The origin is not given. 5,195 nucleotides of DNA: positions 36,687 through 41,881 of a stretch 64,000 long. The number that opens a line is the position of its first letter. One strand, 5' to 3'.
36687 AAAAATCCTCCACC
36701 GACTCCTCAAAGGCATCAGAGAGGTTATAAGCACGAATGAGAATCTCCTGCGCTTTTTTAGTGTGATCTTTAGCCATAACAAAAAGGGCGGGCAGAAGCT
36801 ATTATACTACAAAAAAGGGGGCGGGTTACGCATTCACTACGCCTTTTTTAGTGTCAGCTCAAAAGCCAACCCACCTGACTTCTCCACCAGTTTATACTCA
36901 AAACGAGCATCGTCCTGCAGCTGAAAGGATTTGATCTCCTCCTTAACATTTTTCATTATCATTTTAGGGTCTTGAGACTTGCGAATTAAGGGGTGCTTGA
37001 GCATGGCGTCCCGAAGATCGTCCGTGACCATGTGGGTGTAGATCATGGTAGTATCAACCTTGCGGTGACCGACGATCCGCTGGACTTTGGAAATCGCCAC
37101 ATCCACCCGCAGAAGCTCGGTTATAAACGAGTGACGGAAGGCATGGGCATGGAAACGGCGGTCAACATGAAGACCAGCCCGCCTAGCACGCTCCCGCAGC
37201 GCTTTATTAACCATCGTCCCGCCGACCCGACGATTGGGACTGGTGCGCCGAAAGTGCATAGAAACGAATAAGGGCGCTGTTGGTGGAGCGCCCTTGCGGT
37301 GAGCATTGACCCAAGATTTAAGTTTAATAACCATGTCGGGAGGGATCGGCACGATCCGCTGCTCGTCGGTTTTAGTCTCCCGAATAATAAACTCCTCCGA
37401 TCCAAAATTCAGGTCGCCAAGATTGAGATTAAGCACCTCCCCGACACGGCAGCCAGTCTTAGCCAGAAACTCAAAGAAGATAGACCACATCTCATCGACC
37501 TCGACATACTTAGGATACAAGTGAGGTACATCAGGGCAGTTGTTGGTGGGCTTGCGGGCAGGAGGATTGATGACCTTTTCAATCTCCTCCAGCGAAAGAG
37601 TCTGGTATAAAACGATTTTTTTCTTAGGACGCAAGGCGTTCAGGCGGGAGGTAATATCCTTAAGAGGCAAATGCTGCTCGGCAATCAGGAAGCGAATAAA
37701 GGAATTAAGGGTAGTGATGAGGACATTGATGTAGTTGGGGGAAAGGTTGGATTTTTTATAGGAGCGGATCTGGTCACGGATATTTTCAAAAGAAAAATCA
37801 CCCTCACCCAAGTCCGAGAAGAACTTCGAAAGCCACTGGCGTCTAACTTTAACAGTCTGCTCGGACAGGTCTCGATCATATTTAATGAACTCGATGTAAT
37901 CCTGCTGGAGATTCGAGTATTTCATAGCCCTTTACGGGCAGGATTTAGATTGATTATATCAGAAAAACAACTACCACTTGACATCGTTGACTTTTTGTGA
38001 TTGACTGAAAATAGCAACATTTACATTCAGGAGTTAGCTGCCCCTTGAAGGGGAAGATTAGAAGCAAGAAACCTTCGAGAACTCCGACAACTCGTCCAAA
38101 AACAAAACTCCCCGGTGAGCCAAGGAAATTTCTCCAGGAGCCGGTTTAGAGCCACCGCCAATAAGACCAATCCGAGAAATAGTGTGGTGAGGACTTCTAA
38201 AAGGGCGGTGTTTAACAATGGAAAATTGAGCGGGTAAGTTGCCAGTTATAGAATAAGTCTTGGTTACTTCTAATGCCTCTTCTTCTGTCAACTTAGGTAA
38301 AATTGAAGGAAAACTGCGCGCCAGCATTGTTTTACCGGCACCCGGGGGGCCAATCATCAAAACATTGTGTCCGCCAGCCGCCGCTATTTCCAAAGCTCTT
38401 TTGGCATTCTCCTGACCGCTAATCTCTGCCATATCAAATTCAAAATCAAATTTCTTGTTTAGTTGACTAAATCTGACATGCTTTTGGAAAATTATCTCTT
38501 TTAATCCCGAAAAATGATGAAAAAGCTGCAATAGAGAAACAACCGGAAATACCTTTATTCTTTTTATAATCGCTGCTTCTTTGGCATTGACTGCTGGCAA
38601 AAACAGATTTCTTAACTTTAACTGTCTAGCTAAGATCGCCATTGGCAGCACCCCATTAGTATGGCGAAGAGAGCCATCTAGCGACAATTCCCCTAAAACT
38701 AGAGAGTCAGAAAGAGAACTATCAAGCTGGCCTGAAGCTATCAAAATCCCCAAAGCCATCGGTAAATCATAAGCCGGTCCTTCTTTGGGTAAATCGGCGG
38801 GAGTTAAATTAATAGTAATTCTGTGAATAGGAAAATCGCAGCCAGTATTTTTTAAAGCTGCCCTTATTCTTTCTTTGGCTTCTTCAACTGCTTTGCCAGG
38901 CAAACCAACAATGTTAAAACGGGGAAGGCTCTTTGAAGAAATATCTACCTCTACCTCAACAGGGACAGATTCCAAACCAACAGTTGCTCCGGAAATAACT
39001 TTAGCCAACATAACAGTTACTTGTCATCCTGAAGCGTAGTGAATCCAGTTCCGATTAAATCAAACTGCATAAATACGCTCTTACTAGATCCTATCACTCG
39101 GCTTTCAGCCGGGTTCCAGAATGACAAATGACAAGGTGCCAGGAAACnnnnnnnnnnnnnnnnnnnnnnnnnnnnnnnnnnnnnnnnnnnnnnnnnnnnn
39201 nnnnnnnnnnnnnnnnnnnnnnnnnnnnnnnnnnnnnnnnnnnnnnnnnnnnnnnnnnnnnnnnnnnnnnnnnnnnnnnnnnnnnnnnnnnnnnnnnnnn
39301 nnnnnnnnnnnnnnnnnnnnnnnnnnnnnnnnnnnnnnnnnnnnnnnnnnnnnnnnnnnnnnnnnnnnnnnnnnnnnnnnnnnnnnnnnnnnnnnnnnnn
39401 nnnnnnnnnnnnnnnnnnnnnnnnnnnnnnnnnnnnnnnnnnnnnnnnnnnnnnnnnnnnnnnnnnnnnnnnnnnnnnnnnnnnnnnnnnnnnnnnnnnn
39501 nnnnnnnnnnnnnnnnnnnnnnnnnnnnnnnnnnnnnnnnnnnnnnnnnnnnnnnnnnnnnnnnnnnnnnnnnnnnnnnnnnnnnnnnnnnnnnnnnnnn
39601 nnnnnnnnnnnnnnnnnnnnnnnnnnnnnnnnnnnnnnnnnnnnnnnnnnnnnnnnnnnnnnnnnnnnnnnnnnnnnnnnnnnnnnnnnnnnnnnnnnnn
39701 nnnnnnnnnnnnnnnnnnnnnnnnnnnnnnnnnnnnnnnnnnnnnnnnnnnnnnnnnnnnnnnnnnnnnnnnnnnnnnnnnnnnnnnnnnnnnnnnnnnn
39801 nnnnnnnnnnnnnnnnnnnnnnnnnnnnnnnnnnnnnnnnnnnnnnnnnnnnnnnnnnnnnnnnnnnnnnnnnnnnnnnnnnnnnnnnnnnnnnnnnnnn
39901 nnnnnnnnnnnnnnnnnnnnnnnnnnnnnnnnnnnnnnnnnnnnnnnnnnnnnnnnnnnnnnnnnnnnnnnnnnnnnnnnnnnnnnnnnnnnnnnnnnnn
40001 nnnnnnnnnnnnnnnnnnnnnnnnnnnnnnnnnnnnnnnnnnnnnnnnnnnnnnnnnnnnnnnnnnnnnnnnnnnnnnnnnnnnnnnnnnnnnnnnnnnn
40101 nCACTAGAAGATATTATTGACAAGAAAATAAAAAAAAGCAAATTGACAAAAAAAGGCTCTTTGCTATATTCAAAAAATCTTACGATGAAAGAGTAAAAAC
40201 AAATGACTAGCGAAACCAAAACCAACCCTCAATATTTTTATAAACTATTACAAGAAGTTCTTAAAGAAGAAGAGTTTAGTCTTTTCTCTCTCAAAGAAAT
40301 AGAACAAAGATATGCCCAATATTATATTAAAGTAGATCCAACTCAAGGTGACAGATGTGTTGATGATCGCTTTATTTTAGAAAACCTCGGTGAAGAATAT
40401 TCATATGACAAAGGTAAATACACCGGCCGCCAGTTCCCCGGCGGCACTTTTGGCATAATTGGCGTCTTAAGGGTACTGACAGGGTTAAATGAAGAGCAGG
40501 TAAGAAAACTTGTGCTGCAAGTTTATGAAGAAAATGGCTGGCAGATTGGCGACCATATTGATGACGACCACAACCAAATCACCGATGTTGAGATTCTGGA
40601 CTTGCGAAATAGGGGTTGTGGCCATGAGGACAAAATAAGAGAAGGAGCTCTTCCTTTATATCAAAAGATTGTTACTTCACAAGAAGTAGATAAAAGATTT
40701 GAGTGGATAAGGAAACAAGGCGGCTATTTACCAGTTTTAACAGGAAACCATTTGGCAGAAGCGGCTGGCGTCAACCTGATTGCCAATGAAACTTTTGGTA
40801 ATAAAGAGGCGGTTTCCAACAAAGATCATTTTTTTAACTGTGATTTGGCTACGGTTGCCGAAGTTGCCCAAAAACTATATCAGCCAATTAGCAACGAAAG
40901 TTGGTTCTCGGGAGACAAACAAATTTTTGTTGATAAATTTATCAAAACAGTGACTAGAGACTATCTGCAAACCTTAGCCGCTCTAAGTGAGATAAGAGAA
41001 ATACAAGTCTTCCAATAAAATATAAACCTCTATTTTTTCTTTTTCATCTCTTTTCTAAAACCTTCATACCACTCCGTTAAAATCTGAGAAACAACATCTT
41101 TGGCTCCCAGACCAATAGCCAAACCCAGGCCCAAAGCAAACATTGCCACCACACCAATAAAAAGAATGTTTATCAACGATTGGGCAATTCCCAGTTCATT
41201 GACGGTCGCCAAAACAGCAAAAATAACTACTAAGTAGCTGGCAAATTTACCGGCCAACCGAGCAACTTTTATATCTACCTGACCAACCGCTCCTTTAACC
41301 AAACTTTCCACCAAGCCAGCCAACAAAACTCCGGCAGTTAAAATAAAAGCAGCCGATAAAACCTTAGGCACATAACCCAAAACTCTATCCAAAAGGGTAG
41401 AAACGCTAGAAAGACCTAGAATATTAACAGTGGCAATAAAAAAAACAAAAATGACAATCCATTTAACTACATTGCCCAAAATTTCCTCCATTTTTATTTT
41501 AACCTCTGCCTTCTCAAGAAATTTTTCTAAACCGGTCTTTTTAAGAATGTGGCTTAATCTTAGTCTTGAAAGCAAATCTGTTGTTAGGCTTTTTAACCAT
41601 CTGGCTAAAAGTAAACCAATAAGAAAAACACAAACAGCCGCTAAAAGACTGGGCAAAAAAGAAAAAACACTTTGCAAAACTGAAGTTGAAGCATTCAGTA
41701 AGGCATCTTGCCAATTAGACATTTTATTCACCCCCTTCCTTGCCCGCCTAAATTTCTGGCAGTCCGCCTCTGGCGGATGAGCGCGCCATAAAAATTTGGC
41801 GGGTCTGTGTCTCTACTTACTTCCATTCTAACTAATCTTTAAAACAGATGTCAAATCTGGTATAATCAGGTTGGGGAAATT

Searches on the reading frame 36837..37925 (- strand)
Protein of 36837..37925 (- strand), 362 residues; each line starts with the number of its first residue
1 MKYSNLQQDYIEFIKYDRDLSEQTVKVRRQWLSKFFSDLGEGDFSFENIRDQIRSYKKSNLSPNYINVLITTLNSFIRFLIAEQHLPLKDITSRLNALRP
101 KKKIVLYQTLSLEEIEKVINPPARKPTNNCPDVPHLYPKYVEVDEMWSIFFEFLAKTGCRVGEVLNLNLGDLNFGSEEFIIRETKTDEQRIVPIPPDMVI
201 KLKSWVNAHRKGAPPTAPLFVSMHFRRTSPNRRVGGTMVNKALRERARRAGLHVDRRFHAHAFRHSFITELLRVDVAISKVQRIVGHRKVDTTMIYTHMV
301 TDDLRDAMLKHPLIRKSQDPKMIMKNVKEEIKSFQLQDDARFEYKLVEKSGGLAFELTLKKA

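Call 34: search_protein_families(library=pfam, proteins=[window:36837-37925:-], max_evalue=0.001)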
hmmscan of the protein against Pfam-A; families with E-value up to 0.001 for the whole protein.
window:36837-37925:- (362 aa): 1 family
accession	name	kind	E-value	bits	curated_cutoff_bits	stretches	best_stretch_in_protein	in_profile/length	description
PF00589.27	Phage_integrase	-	2.1e-29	103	27.1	1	149-299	26-168/172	Phage integrase family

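Call 100: search_protein_families(library=ncbifam, proteins=[window:36837-37925:-], max_evalue=0.001)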
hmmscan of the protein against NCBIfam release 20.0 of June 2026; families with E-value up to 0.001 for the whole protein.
window:36837-37925:- (362 aa): 12 families
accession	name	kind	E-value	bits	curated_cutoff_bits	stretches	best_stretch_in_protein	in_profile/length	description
NF040815.2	recomb_XerA_Arch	equivalog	4.5e-39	134.6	220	1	9-306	2-261/263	site-specific tyrosine recombinase/integron integrase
TIGR02225.1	recomb_XerD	equivalog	1.1e-34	120.1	329.6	1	8-312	1-288/290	site-specific tyrosine recombinase XerD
TIGR02224.1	recomb_XerC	equivalog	6.2e-33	114.4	335.15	1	9-308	2-286/295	tyrosine recombinase XerC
NF001399.0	PRK00283.1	subfamily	1.7e-30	106.3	279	1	7-312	9-297/300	tyrosine recombinase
TIGR02249.1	integrase_gron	subfamily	9.9e-23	81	265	2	236-301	239-302/315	integron integrase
NF002331.0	PRK01287.1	subfamily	1.4e-19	70.3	371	1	17-325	39-339/365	site-specific tyrosine recombinase XerC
NF011946.0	PRK15417.1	equivalog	4.7e-15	55.6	435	2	241-301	259-317/337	integron integrase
NF003462.0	PRK05084.1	equivalog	2.9e-14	52.6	267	1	154-308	204-353/360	tyrosine recombinase XerS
NF007371.0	PRK09871.1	subfamily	2.3e-07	30.5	222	1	156-298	37-173/198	tyrosine-type DNA invertase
NF047926.1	integrase_GmtZ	equivalog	5.5e-05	21.3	600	1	253-328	423-499/784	gamma-mobile-trio integrase GmtZ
NF040693.1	recomb_GmtY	equivalog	0.00041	19.7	340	0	239-308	370-441/441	gamma-mobile-trio recombinase GmtY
NF007370.0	PRK09870.1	subfamily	0.00055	19.6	221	1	157-298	44-178/200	tyrosine-type DNA invertase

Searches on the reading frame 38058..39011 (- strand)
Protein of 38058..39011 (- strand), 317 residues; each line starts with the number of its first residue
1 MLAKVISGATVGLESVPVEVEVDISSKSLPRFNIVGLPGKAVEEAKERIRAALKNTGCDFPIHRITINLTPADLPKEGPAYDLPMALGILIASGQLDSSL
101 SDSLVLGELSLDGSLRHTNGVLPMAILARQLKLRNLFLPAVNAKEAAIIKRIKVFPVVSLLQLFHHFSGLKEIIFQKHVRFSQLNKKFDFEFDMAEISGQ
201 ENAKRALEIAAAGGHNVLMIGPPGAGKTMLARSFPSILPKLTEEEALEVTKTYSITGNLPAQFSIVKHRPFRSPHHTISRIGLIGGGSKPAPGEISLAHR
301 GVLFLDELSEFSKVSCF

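Call 34: search_protein_families(library=pfam, proteins=[window:38058-39011:-], max_evalue=0.001)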
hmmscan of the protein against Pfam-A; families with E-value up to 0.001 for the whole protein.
window:38058-39011:- (317 aa): 4 families
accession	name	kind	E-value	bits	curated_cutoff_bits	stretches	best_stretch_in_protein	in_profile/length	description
PF01078.27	Mg_chelatase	-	1.4e-54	185.1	20.3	1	193-313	1-120/207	Magnesium chelatase, subunit ChlI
PF13541.12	ChlI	-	4.4e-44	149.7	27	1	20-142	1-121/121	Subunit ChlI of Mg-chelatase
PF00158.32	Sigma54_activat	-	5.7e-05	23.3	20.2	0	286-312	80-106/168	Sigma-54 interaction domain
PF05362.19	Lon_C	-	0.00097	19.2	21.1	0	42-147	70-177/205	Lon protease (S16) C-terminal proteolytic domain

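Call 100: search_protein_families(library=ncbifam, proteins=[window:38058-39011:-], max_evalue=0.001)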
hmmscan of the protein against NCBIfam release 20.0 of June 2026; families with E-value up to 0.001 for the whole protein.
window:38058-39011:- (317 aa): 10 families
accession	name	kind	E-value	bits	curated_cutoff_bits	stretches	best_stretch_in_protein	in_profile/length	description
TIGR00368.1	TIGR00368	hypoth_equivalog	5.9e-109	364.9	362.4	1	6-313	2-309/499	YifB family Mg chelatase-like AAA ATPase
NF007365.0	PRK09862.1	equivalog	2.6e-78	263.9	530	1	2-313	3-308/506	YifB family Mg chelatase-like AAA ATPase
TIGR02902.1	spore_lonB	equivalog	1.8e-12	46.7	723.3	0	50-163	413-526/531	ATP-dependent protease LonB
TIGR00764.1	lon_rel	equivalog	8.5e-11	41.1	516.6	1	196-245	19-68/608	ATP-dependent protease LonB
TIGR02903.1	spore_lon_C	equivalog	4e-09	35.5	678.8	0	193-232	152-193/615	Lon family ATP-dependent protease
NF038308.1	RNA_repair_RtcR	equivalog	4.6e-06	25.7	650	0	205-233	195-223/530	RNA repair transcriptional activator RtcR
TIGR02442.1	Cob-chelat-sub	hypoth_equivalog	0.00038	19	779.45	0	194-243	3-54/641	putative cobaltochelatase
TIGR00763.1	lon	equivalog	0.00047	18.8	608.05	0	214-237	353-376/795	endopeptidase La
TIGR03922.1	T7SS_EccA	equivalog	0.00061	18.5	466.65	1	203-242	302-340/557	type VII secretion AAA-ATPase EccA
NF003745.1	PRK05342.1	equivalog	0.00096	18.1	359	0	215-238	110-133/418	ATP-dependent Clp protease ATP-binding subunit ClpX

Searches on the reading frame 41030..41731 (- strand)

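Call 34: search_protein_families(library=pfam, proteins=[window:41030-41731:-], max_evalue=0.001)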
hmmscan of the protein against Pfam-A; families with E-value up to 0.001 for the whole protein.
window:41030-41731:- (233 aa): 1 family
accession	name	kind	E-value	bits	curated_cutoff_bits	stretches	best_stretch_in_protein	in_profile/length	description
PF05552.17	MS_channel_1st_1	-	1e-17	64.1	22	2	16-59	4-47/50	Mechanosensitive ion channel, conserved TM helix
